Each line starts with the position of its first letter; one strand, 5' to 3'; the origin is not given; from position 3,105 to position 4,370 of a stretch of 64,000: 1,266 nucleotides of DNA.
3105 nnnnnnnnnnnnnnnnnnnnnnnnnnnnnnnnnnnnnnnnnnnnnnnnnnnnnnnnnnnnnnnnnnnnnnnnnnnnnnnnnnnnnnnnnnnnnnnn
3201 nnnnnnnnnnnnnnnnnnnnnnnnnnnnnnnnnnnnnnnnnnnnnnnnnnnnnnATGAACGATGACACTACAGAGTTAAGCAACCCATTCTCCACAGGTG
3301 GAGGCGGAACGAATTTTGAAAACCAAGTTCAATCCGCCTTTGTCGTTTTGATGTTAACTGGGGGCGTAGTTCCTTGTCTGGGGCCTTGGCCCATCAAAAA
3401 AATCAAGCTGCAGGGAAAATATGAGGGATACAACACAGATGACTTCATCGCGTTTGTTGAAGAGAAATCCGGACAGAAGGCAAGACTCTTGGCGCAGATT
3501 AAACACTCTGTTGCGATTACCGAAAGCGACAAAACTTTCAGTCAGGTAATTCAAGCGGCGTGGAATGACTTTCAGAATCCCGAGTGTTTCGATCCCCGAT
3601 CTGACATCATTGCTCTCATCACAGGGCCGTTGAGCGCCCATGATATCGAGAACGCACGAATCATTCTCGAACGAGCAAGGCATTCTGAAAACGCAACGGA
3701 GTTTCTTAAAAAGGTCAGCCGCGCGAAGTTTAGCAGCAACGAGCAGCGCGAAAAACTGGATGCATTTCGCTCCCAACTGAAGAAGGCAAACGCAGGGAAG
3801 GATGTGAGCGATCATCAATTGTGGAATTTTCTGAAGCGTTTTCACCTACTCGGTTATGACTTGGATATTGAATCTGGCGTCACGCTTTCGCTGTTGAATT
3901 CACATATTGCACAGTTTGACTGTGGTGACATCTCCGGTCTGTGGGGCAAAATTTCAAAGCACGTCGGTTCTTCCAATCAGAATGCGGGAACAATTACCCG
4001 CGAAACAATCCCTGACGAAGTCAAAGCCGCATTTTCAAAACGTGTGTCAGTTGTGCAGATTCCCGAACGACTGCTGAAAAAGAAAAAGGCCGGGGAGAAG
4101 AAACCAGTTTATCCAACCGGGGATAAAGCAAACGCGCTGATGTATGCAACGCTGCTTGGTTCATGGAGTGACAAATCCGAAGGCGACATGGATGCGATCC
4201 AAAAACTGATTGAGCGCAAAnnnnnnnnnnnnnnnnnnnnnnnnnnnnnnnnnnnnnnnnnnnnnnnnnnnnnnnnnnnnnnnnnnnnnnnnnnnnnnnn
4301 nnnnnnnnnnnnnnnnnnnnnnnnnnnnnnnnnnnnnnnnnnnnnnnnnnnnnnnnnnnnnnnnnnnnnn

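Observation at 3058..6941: Low-GC orphan-gene cassette bracketed by a 124/129-bp structured inverted-repeat pair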

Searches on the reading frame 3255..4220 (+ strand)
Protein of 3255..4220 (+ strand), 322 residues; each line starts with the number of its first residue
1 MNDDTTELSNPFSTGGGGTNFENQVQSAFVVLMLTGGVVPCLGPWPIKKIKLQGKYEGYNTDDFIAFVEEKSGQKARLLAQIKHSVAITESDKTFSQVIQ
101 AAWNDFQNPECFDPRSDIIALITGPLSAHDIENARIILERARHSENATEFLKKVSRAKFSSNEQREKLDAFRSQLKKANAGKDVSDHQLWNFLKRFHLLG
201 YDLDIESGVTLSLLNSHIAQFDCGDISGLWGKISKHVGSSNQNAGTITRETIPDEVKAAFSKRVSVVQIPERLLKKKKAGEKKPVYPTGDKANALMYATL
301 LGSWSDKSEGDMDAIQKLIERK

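Call 7: search_protein_families(library=pfam, proteins=[window:3255-4220:+], max_evalue=1)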
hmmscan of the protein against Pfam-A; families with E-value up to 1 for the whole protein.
window:3255-4220:+ (322 aa): 2 families
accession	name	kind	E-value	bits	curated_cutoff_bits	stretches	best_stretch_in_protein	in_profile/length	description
PF22560.2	GMT-wHTH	-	0.08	13.8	27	1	159-193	17-51/82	GMT-like wHTH domain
PF06252.17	GemA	-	0.12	13.7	27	1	153-197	49-93/119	Bacteriophage Mu, GemA protein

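Call 8: search_protein_families(library=padloc, proteins=[window:3255-4220:+], max_evalue=1)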
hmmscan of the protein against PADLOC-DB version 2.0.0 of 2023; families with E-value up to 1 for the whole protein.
window:3255-4220:+ (322 aa): 0 families

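Call 9: search_protein_families(library=ncbifam, proteins=[window:3255-4220:+], max_evalue=1)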
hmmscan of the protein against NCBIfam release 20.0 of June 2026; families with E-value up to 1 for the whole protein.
window:3255-4220:+ (322 aa): 0 families

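Call 13: find_homologous_proteins(query=window:3255-4220:+)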
Query window:3255-4220:+ (322 aa): 571 proteins with E <= 0.001 among 3102 candidates; the best 120 are listed.
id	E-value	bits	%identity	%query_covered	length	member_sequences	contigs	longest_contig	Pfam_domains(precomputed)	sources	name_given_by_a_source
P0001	6.8e-184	628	87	100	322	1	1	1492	-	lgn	-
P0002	5.6e-181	619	85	100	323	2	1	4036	-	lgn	-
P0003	1.2e-167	575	79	100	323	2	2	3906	-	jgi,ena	jgi:hypothetical protein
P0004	1.5e-167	575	79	100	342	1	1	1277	-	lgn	-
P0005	9.4e-166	569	78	100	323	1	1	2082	-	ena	-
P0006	6.8e-157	540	76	99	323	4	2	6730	-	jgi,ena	jgi:hypothetical protein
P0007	8.2e-143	493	69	100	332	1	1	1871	-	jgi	-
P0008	2.0e-138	479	69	99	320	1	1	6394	-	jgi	jgi:hypothetical protein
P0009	1.3e-135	470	68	99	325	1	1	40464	-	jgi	jgi:hypothetical protein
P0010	1.6e-135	469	67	99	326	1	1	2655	-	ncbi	-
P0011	2.2e-134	466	67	99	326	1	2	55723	-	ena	-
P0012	2.9e-133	462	67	99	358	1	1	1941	-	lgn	-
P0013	5.5e-130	451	64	99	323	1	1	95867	-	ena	-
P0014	2.2e-129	449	66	98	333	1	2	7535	-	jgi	jgi:hypothetical protein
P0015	3.6e-129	449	65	99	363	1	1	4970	-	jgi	jgi:hypothetical protein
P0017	1.1e-127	444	91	68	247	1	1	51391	-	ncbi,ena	-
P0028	1.5e-124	433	62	100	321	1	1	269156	-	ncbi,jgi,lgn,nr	ncbi:MAG TPA: hypothetical protein VG938_18905 [Verrucomicrobiae bacterium]|jgi:hypothetical protein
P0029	9.5e-124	431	60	99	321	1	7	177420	-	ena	-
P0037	1.9e-122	427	99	61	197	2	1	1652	-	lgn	-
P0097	6.3e-102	359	56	98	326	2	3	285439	-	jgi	jgi:hypothetical protein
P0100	5.4e-101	356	51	98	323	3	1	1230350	-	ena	-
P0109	9.5e-99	349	51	97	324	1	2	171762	-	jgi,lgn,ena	jgi:hypothetical protein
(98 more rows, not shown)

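Call 14: find_encoding_contigs(protein=P0028, flank=10000, max_places=3)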
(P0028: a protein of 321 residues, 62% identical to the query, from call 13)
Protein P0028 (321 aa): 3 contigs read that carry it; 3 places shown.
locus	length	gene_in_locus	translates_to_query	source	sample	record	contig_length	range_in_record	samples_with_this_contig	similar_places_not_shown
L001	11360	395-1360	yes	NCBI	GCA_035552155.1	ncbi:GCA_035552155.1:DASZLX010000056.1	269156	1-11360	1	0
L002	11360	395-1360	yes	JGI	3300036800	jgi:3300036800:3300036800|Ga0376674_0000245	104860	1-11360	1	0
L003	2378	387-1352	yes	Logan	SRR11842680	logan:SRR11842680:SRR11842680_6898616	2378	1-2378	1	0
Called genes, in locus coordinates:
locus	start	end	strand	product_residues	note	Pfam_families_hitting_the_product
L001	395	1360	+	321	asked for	-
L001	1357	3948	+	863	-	-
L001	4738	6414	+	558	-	PF00575:S1, PF17092:PCB_OB (faint), PF21710:Spt6_S1 (faint), PF24685:OB_RRP5_4th (faint), PF00575:S1, PF23459:S1_RRP5 (weak)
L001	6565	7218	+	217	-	PF13489:Methyltransf_23, PF13649:Methyltransf_25 (weak), PF08241:Methyltransf_11, PF08242:Methyltransf_12 (faint)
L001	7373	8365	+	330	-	PF25917:BSH_RND (faint), PF25973:BSH_CzcB (weak), PF25876:HH_MFP_RND, PF25954:Beta-barrel_RND_2, PF25990:Beta-barrel_YknX (weak)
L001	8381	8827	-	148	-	PF05025:RbsD_FucU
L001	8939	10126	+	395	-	-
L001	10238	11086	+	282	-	PF01040:UbiA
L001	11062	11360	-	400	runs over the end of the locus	PF00266:Aminotran_5, PF01212:Beta_elim_lyase (weak)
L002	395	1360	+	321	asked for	-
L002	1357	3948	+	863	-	-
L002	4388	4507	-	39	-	-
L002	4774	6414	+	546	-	PF00575:S1, PF17092:PCB_OB (faint), PF21710:Spt6_S1 (faint), PF24685:OB_RRP5_4th (faint), PF00575:S1, PF23459:S1_RRP5 (weak)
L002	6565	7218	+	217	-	PF13489:Methyltransf_23, PF13649:Methyltransf_25 (weak), PF08241:Methyltransf_11, PF08242:Methyltransf_12 (faint)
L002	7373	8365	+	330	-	PF25917:BSH_RND (faint), PF25973:BSH_CzcB (weak), PF25876:HH_MFP_RND, PF25954:Beta-barrel_RND_2, PF25990:Beta-barrel_YknX (weak)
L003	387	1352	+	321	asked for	-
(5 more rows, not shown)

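Call 15: find_encoding_contigs(protein=P0017, flank=10000, max_places=3)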
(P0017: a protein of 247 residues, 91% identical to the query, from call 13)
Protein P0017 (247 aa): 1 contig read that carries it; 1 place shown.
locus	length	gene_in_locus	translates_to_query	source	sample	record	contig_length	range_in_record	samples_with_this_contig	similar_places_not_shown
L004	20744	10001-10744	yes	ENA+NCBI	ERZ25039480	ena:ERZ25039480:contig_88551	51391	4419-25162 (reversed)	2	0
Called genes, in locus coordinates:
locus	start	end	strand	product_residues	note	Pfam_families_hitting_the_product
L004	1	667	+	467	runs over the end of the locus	PF16868:NMT1_3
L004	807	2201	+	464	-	PF07519:Tannase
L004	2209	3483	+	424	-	PF00890:FAD_binding_2 (faint), PF01266:DAO (weak), PF01494:FAD_binding_3, PF04820:Trp_halogenase (faint), PF13450:NAD_binding_8 (weak)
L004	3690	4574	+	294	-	PF03629:SASA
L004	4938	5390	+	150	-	-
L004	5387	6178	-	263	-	-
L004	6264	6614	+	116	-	-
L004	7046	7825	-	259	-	-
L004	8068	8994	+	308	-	-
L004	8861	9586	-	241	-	PF04140:ICMT, PF04191:PEMT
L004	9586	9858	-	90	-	-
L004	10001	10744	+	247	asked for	-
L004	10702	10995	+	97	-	-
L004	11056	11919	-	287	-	-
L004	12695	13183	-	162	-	-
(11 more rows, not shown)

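Call 16: find_encoding_contigs(protein=P0100, flank=10000, max_places=3)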
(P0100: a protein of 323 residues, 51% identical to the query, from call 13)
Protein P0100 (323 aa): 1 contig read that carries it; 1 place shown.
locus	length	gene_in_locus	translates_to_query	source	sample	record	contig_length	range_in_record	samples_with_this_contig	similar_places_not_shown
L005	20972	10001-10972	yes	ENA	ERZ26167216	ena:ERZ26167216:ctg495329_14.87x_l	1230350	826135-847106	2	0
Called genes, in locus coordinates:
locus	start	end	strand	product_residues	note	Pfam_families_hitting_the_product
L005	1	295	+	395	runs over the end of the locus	-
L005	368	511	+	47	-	-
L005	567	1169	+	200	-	PF05635:23S_rRNA_IVP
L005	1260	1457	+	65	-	-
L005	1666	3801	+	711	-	PF01609:DDE_Tnp_1, PF13701:DDE_Tnp_1_4 (weak), PF05721:PhyH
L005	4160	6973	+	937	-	PF04313:HSDR_N (weak), PF00270:DEAD (weak), PF04851:ResIII, PF18766:SWI2_SNF2, PF08463:EcoEI_R_C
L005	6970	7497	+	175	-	PF10543:ORF6N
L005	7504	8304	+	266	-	PF17761:DUF1016_N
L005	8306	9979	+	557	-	PF01420:Methylase_S, PF01541:GIY-YIG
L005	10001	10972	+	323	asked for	-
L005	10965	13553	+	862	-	-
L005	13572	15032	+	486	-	PF12161:HsdM_N, PF02384:N6_Mtase, PF01170:UPF0020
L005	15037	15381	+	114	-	-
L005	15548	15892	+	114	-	PF13020:NOV_C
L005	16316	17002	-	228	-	-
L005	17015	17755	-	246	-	-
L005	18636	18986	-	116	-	-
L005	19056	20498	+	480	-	-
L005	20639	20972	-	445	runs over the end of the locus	PF05598:DUF772, PF01609:DDE_Tnp_1, PF13751:DDE_Tnp_1_6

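Call 18: search_protein_families(library=padloc, proteins=[L001:1357-3945:+, L005:10965-13550:+, L001:395-1357:+, L005:10001-10969:+], max_evalue=1)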
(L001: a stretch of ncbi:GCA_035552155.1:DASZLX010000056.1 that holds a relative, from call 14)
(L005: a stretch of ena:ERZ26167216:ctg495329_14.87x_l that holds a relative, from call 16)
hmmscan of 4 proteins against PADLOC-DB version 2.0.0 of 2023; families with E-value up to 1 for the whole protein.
L001:1357-3945:+ (863 aa): 1 family
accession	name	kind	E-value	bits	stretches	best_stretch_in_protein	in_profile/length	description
PDLC03991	PD-Lambda-4_A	-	0.041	9.5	1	188-333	593-739/1283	-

L005:10965-13550:+ (862 aa): 1 family
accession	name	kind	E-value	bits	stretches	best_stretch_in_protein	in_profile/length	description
PDLC03991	PD-Lambda-4_A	-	0.02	10.5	1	195-342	600-746/1283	-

L001:395-1357:+ (321 aa): 0 families

L005:10001-10969:+ (323 aa): 0 families

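Call 19: search_protein_families(library=pfam, proteins=[L001:1357-3945:+, L005:10965-13550:+, L001:395-1357:+, L005:10001-10969:+], max_evalue=1)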
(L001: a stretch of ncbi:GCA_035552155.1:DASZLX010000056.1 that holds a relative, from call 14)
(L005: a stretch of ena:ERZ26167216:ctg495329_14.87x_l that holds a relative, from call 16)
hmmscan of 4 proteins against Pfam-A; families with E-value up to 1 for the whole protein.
L001:1357-3945:+ (863 aa): 0 families

L005:10965-13550:+ (862 aa): 0 families

L001:395-1357:+ (321 aa): 1 family
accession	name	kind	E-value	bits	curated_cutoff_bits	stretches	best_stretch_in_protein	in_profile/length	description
PF16725.10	Nucleolin_bd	-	0.12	12.7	27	1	162-179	43-60/70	Nucleolin binding domain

L005:10001-10969:+ (323 aa): 0 families

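Call 22: search_solved_structures(query=A2, max_evalue=10, show_alignments=2)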
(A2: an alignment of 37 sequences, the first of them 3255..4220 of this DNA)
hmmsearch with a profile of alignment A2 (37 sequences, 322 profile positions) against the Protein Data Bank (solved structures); distinct sequences matched with E-value up to 10: 1.
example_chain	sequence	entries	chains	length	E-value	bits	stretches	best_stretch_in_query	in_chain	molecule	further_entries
5im6_U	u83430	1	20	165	1.2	11.3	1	5-35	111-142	Designed self-assembling icosahedral cage I32-28 dimeric subunit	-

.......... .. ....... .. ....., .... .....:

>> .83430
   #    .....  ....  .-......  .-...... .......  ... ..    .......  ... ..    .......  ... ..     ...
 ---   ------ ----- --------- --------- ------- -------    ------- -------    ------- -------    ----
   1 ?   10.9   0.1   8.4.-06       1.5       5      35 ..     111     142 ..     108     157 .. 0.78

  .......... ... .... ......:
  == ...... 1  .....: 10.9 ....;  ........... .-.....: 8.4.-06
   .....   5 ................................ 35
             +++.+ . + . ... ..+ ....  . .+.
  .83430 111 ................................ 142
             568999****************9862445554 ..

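Call 23: find_homologous_proteins(query=L001:1357-3945:+)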
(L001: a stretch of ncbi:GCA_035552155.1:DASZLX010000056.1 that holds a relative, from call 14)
Query L001:1357-3945:+ (863 aa): 2170 proteins with E <= 0.001 among 8000 candidates; the best 120 are listed.
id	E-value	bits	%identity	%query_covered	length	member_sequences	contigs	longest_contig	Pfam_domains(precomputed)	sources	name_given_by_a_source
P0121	0.0e+0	1980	100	100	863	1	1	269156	-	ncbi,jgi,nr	ncbi:MAG TPA: hypothetical protein VG938_18910 [Verrucomicrobiae bacterium]|jgi:hypothetical protein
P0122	0.0e+0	1288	65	100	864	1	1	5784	-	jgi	jgi:hypothetical protein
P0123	0.0e+0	1279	65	100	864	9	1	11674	-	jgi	jgi:hypothetical protein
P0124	0.0e+0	1266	63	100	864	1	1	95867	-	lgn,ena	-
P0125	0.0e+0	1180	60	100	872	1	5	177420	-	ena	-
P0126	0.0e+0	1155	59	98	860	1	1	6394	-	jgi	jgi:hypothetical protein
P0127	0.0e+0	1133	57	99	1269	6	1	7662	-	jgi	jgi:hypothetical protein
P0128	0.0e+0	1101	56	99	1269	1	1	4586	-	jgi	jgi:hypothetical protein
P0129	0.0e+0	1093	55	99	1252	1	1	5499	-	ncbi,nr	ncbi:MAG: hypothetical protein L0Z50_37245 [Verrucomicrobiales bacterium]|nr:hypothetical protein [V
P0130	0.0e+0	1077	54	99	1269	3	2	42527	-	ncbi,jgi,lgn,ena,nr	ncbi:MAG TPA: hypothetical protein VNZ64_06625 [Candidatus Acidoferrum sp.]|jgi:hypothetical protein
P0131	0.0e+0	1075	55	99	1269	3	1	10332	-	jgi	jgi:hypothetical protein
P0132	0.0e+0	1073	63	85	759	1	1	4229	-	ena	-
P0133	0.0e+0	1062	54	99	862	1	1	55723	-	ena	-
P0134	0.0e+0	1060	54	100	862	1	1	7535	-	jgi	jgi:hypothetical protein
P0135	0.0e+0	1056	55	99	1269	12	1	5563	-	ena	-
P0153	1.8e-296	1004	53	100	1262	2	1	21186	-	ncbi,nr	ncbi:MAG: hypothetical protein KJ706_06380 [Candidatus Omnitrophica bacterium]|nr:hypothetical prote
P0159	2.3e-293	994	53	99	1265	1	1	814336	-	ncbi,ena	-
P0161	5.3e-293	993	51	99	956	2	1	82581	-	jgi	-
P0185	4.9e-281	953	49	99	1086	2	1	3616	PF02163.29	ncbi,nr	ncbi:MAG: hypothetical protein KKB85_00190 [Candidatus Altiarchaeota archaeon]|nr:hypothetical prote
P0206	6.3e-276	936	48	99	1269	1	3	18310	-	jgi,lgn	jgi:DNA-binding transcriptional ArsR family regulator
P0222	1.9e-273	928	49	99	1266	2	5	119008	-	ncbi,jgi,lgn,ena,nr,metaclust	ncbi:MAG: hypothetical protein A2075_20955 [Geobacteraceae bacterium GWC2_58_44]|nr:MAG: hypothetica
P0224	3.4e-273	927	49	100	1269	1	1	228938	-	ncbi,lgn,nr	ncbi:MAG: hypothetical protein D9V47_07995 [Clostridia bacterium]|nr:MAG: hypothetical protein D9V47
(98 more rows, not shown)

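Call 24: search_protein_families(library=padloc, proteins=[P0130, P0222, P0224, P0159, P0153, P0127], max_evalue=1)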
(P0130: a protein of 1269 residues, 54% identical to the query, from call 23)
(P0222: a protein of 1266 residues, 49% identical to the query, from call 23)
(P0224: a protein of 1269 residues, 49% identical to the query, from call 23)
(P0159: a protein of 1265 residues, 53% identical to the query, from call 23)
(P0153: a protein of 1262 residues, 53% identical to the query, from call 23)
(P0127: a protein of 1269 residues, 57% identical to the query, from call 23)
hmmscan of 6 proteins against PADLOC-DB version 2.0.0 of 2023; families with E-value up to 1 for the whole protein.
P0130 (1269 aa): 1 family
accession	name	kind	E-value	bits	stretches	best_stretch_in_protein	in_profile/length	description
PDLC03991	PD-Lambda-4_A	-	0.041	9.5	1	553-667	560-665/1283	-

P0222 (1266 aa): 0 families

P0224 (1269 aa): 1 family
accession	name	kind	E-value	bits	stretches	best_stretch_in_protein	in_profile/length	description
PDLC03991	PD-Lambda-4_A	-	0.0087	11.7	1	594-664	593-663/1283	-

P0159 (1265 aa): 0 families

P0153 (1262 aa): 0 families

P0127 (1269 aa): 0 families

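Call 27: search_protein_families(library=pfam, proteins=[P0130, P0222, P0224, P0159, P0153, P0185, P0161, P0206], max_evalue=0.1)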
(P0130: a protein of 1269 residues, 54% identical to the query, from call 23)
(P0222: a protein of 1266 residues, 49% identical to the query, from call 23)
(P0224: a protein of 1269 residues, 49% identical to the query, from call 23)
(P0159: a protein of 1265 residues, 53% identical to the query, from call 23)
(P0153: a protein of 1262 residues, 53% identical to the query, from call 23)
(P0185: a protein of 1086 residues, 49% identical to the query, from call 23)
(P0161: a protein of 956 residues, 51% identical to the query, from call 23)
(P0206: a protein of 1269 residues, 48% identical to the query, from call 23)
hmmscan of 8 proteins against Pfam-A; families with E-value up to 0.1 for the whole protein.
P0130 (1269 aa): 0 families

P0222 (1266 aa): 0 families

P0224 (1269 aa): 1 family
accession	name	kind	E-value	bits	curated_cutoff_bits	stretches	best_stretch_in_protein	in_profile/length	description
PF23437.1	DUF7122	-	0.034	15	27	0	64-86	42-64/81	Family of unknown function (DUF7122)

P0159 (1265 aa): 0 families

P0153 (1262 aa): 0 families

P0185 (1086 aa): 1 family
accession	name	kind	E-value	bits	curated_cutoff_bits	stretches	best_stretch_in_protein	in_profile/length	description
PF02163.28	Peptidase_M50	-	6.7e-06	26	27.2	1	24-52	167-195/221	Peptidase family M50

P0161 (956 aa): 0 families

P0206 (1269 aa): 1 family
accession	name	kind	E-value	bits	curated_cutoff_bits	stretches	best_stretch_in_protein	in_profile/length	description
PF16751.10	RsdA_SigD_bd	-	0.06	14.1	26.7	0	377-396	22-41/46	Anti-sigma-D factor RsdA to sigma factor binding region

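Call 30: predict_structure(alignment_id=A2)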
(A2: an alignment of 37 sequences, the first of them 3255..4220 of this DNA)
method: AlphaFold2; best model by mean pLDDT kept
length: 322 residues; sequences in the alignment: 37
mean_pLDDT: 80.8   pTM: 0.72
mean pLDDT of the five models: 80.8, 80.4, 79.1, 78.4, 77.8
residues with pLDDT >= 90: 145; 70-90: 95; 50-70: 57; < 50: 25
segments of 3 or more residues with pLDDT < 50: 1-17, 205-207, 280-282
pLDDT, mean of each block of 10 residues (from residue 1): 35 49 90 89 92 78 89 93 90 94 94 93 86 91 95 83 94 97 97 93 56 78 86 90 82 91 70 57 56 64 69 70 51
secondary structure, 60 per line:
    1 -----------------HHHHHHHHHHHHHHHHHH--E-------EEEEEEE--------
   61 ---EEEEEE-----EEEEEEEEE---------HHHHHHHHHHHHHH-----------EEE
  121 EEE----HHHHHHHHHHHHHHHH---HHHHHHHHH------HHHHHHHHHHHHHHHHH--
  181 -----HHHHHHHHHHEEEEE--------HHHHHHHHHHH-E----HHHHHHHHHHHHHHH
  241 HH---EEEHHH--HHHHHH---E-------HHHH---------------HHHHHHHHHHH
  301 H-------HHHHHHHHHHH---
elements in order: H18-35 E46-52 E64-69 E75-83 H93-106 E118-123 H128-143 H147-155 H162-178 H186-195 E196-200 H209-219 H226-242 E246-248 H254-259 H271-274 H290-301 H309-319
